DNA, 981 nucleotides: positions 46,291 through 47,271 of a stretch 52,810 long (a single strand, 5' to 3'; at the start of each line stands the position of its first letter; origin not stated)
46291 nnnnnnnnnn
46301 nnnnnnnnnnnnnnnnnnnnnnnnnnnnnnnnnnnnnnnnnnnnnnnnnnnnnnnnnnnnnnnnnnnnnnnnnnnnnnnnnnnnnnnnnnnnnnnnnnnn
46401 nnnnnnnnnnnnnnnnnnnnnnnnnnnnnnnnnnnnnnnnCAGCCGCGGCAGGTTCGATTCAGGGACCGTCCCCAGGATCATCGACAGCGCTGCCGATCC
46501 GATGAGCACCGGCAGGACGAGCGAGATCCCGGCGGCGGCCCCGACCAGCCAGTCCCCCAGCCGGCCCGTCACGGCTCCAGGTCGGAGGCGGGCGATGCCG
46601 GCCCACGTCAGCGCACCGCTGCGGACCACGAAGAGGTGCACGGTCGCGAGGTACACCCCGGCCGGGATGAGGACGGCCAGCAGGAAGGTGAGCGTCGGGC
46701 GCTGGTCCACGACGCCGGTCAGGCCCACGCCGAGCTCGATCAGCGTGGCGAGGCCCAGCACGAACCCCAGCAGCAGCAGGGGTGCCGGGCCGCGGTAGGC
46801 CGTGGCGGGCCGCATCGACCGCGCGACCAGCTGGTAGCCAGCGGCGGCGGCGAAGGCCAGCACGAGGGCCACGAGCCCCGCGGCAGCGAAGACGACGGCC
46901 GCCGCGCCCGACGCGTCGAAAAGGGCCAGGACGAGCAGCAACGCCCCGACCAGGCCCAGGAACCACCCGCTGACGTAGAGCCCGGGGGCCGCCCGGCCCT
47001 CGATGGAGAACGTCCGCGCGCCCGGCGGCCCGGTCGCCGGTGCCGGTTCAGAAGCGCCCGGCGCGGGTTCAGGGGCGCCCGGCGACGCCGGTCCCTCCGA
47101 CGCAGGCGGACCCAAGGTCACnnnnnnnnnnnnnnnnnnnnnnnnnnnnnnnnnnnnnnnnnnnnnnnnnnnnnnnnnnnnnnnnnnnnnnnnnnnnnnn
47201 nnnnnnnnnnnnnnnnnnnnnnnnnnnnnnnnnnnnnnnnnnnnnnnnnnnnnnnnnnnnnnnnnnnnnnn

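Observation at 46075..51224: Coupled array of three zinc-ribbon proteins, a polytopic membrane protein, a small soluble protein and a CPBP protease between guaA and radC-mreBC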

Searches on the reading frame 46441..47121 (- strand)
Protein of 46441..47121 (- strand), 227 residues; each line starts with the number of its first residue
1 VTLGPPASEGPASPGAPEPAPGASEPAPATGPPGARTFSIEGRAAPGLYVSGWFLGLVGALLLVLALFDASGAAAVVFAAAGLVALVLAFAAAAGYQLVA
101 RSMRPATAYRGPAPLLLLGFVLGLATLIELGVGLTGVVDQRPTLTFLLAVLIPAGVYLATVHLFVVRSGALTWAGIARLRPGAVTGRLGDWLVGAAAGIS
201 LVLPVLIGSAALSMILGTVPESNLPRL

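Call 51: search_protein_families(library=pfam, proteins=[window:46441-47121:-], max_evalue=10)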
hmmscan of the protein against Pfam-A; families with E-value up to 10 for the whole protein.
seq(227 aa): 1 family
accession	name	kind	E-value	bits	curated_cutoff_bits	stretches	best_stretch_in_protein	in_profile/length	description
PF06942.17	GlpM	-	0.33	11.9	25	1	136-167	47-78/107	GlpM protein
